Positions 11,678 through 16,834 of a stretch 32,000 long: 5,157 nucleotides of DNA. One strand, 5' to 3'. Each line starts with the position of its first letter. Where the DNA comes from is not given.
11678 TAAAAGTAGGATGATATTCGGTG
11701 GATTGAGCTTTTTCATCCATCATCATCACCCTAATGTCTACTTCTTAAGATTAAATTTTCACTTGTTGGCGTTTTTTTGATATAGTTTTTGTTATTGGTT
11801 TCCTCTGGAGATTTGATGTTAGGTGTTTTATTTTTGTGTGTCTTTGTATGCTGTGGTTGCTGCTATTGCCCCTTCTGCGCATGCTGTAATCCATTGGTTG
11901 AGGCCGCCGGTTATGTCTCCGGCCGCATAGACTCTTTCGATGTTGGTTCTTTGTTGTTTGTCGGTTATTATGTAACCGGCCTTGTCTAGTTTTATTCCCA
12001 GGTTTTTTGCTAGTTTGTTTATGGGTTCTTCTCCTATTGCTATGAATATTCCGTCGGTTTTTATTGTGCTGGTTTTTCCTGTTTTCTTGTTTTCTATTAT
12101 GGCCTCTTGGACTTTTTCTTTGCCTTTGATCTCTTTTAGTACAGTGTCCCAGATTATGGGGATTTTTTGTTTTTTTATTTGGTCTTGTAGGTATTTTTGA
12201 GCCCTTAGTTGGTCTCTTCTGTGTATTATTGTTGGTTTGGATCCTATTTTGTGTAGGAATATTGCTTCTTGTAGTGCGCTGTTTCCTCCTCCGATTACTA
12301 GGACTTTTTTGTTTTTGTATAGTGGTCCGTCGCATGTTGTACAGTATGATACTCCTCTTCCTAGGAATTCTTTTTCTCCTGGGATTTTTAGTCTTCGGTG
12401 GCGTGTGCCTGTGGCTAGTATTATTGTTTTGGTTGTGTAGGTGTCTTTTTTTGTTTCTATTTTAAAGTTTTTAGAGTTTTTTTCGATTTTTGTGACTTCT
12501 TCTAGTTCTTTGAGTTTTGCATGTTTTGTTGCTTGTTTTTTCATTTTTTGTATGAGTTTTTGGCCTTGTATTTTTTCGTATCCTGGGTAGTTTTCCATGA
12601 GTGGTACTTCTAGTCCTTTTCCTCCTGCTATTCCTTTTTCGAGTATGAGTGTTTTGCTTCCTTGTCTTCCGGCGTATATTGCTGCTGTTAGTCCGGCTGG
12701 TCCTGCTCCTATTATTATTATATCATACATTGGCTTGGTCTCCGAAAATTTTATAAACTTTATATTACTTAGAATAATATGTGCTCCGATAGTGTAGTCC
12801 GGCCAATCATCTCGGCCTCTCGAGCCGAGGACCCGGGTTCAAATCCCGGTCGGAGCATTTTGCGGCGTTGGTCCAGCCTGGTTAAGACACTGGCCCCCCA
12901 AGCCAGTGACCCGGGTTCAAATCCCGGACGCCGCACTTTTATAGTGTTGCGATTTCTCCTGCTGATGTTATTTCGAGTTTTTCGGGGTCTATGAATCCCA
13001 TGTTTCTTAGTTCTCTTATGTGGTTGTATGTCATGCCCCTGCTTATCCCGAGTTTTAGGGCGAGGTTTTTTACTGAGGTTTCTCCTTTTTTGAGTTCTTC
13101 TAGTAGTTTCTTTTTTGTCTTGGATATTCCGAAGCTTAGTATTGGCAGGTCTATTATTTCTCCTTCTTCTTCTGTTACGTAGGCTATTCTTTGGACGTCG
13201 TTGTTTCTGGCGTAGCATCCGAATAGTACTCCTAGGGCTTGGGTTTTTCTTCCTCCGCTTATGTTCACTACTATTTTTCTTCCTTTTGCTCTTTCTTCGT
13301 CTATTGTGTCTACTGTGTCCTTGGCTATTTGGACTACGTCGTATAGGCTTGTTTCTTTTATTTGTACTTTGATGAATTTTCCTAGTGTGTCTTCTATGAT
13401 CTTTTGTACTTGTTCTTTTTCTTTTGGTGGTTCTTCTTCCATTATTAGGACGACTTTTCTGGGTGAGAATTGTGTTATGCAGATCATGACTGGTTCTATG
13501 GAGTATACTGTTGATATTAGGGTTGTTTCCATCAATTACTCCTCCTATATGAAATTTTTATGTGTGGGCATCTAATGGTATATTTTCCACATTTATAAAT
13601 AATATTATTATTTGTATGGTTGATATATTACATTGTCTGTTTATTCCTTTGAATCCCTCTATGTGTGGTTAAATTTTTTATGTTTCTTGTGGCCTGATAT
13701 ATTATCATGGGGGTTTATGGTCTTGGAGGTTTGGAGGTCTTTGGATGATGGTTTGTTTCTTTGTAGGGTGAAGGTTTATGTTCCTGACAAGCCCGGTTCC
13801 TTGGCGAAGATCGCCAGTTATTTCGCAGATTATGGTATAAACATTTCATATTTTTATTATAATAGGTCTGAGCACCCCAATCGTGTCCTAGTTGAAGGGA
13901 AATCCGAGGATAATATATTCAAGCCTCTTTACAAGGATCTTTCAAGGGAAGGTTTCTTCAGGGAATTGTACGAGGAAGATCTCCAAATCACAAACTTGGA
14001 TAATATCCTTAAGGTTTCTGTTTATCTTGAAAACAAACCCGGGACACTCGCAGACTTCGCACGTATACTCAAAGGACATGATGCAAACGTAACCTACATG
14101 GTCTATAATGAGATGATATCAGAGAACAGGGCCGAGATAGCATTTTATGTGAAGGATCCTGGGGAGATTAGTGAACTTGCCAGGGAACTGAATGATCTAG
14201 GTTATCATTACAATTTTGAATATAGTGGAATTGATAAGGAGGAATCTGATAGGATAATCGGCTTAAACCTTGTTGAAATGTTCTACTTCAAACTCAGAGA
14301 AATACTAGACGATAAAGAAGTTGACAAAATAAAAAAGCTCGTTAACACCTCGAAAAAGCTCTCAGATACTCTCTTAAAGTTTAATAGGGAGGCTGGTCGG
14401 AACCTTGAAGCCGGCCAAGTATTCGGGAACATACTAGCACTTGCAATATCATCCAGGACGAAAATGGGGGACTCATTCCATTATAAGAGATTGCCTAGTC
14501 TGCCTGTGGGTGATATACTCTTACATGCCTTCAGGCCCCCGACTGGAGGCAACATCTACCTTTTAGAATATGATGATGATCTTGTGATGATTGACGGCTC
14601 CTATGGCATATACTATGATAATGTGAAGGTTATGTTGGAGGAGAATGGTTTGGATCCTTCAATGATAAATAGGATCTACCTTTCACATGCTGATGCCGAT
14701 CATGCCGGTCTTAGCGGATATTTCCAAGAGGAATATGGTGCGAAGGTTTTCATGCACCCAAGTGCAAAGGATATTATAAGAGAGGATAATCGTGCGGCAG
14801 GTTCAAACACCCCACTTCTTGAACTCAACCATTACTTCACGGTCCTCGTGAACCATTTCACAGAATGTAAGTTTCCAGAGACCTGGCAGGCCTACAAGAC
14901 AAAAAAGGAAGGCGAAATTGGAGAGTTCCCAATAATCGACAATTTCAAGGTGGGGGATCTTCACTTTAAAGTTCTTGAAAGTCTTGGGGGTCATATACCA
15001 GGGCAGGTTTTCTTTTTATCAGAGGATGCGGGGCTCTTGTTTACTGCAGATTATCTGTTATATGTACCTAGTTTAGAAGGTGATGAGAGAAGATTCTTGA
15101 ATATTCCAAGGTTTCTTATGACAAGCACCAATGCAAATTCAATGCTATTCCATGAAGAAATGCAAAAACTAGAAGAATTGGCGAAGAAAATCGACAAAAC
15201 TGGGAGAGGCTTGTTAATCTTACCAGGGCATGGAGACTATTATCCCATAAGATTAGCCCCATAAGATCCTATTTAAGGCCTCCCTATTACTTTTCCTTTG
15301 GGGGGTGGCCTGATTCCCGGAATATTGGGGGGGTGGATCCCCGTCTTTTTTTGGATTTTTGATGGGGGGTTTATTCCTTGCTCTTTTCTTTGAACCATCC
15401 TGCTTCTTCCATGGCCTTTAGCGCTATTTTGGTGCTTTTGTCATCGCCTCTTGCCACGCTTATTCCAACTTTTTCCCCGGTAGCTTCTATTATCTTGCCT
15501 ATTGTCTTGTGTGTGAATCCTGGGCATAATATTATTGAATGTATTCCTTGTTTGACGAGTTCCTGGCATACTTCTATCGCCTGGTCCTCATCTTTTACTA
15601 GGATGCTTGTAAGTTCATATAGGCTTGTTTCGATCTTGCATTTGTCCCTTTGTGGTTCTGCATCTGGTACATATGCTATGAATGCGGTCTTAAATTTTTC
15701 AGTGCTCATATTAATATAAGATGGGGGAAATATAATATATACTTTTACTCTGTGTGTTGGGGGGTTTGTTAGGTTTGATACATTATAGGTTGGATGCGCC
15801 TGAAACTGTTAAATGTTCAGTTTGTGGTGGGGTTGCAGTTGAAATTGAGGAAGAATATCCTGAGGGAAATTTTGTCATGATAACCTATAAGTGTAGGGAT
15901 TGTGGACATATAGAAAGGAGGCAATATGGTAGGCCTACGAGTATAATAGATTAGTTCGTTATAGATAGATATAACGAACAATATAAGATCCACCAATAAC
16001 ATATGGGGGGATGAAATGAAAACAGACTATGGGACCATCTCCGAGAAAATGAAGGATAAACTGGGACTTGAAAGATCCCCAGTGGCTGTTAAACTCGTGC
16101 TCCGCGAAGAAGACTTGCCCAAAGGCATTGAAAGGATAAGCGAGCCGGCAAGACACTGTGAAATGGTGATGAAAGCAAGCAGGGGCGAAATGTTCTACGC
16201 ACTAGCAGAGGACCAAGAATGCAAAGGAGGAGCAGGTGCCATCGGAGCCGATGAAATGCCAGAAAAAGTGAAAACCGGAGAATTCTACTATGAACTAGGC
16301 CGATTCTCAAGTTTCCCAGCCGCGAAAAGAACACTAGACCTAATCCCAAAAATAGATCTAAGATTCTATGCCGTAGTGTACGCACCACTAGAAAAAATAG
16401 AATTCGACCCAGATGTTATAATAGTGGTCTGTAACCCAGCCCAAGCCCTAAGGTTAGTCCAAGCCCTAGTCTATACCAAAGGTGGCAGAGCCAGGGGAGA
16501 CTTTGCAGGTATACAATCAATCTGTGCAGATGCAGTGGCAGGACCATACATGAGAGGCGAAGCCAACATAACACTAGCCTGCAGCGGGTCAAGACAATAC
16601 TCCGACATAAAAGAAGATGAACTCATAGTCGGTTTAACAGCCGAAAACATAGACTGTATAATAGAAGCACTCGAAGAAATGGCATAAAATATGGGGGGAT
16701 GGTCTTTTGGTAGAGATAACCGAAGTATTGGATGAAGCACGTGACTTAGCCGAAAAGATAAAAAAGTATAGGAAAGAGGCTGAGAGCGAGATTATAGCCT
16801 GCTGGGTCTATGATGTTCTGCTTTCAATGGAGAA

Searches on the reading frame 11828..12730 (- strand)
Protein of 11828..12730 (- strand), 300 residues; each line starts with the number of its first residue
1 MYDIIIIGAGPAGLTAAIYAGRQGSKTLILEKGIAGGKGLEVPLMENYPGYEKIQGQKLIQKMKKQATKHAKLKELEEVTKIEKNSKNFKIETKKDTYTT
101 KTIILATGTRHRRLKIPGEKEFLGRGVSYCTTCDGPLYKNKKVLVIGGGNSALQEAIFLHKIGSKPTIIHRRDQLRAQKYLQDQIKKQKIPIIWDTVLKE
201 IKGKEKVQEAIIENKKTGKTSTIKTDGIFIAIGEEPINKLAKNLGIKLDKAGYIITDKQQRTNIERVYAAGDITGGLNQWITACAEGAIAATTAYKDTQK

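Call 74: search_protein_families(library=pfam, proteins=[window:11828-12730:-], max_evalue=0.00001)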
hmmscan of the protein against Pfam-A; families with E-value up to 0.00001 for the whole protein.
window:11828-12730:- (300 aa): 13 families
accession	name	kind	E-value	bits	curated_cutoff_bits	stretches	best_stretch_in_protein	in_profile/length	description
PF07992.20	Pyr_redox_2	-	4.3e-62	210.6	26.1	1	2-287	1-291/291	Pyridine nucleotide-disulphide oxidoreductase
PF13738.12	Pyr_redox_3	-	2.7e-31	109.4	30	1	52-271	76-305/305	Pyridine nucleotide-disulphide oxidoreductase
PF00070.33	Pyr_redox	-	1.2e-19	71.1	22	1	142-208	1-75/82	Pyridine nucleotide-disulphide oxidoreductase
PF01266.30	DAO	-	5.6e-11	43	27.9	0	3-37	1-37/353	FAD dependent oxidoreductase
PF03486.20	HI0933_like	-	5.8e-11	42.7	50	1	3-38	2-37/244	HI0933-like protein Rossmann domain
PF12831.13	FAD_oxidored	-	3.9e-10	40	27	1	3-69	1-74/416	FAD dependent oxidoreductase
PF00890.30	FAD_binding_2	-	5.2e-09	36.2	20.4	1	3-33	1-31/414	FAD binding domain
PF01946.23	Thi4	-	2.6e-08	33.8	26.2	1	3-39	19-56/235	Thi4 family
PF01134.28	GIDA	-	5.8e-08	32.6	22.1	0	3-31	1-29/391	Glucose inhibited division protein A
PF01494.25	FAD_binding_3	-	2e-07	31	22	0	2-32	2-32/349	FAD binding domain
PF13434.12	Lys_Orn_oxgnase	-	4e-07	29.9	21.3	0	77-156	119-204/339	L-lysine 6-monooxygenase/L-ornithine 5-monooxygenase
PF13450.12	NAD_binding_8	-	1.1e-06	29.2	21.9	0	6-33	1-28/68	NAD(P)-binding Rossmann-like domain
PF01262.27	AlaDh_PNT_C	-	7.9e-06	25.9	23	0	4-42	31-69/214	Alanine dehydrogenase/PNT, C-terminal domain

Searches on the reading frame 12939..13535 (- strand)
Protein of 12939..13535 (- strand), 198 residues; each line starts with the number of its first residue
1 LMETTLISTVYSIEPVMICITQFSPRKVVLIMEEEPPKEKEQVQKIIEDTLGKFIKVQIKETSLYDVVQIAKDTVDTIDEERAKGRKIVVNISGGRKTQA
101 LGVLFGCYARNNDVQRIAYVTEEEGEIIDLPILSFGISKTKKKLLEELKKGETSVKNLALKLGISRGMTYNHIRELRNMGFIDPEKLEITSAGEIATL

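Call 74: search_protein_families(library=pfam, proteins=[window:12939-13535:-], max_evalue=0.00001)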
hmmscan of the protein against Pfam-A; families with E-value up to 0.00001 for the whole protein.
window:12939-13535:- (198 aa): 3 families
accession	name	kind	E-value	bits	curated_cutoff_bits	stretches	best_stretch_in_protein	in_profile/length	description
PF19810.5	HFX_2341_N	-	7.3e-13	49.5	30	1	10-120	8-115/120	HFX_2341-like, N-terminal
PF13412.12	HTH_24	-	2.3e-07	30.7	21.9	1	138-182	2-47/48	Winged helix-turn-helix DNA-binding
PF01022.26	HTH_5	-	7.4e-07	29.4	22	1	139-183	2-46/47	Bacterial regulatory protein, arsR family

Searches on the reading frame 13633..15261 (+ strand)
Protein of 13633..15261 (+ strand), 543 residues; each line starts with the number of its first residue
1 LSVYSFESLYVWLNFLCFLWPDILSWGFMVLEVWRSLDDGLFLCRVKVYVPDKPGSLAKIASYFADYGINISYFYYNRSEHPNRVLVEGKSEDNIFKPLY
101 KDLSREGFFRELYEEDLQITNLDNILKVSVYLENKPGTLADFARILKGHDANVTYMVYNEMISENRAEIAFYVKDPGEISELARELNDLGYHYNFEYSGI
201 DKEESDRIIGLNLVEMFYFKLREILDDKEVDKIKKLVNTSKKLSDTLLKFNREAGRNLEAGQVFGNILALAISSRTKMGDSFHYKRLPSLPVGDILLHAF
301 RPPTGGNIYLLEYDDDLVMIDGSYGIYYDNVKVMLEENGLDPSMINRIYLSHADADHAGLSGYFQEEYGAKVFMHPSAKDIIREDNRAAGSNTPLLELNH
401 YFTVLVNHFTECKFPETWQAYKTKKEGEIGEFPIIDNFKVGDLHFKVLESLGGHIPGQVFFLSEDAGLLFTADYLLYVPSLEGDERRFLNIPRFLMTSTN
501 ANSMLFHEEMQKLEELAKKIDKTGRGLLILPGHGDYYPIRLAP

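Call 74: search_protein_families(library=pfam, proteins=[window:13633-15261:+], max_evalue=0.00001)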
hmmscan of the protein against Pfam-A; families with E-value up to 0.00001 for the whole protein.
window:13633-15261:+ (543 aa): 3 families
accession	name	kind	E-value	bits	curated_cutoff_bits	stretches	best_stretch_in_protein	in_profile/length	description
PF00753.33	Lactamase_B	-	2e-15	57.7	22.7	1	302-499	2-163/196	Metallo-beta-lactamase superfamily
PF01842.31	ACT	-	4.6e-15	55.5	27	1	46-73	3-30/66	ACT domain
PF22629.2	ACT_AHAS_ss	-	4.3e-09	36.9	27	0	48-83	3-38/67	AHAS small subunit-like ACT domain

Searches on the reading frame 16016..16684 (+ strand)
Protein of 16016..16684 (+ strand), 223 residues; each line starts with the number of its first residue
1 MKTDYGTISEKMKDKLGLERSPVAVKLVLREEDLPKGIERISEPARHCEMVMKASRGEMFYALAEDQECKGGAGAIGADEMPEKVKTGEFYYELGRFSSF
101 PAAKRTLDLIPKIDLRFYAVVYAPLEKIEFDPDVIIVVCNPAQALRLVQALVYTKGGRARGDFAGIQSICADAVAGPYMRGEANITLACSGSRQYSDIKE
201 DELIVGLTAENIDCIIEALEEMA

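Call 74: search_protein_families(library=pfam, proteins=[window:16016-16684:+], max_evalue=0.00001)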
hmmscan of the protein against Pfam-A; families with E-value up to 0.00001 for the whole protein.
window:16016-16684:+ (223 aa): 1 family
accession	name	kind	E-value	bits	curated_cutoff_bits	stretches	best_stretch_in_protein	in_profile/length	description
PF02596.20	DUF169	-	4.2e-69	233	27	1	11-217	1-208/209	Uncharacterised ArCR, COG2043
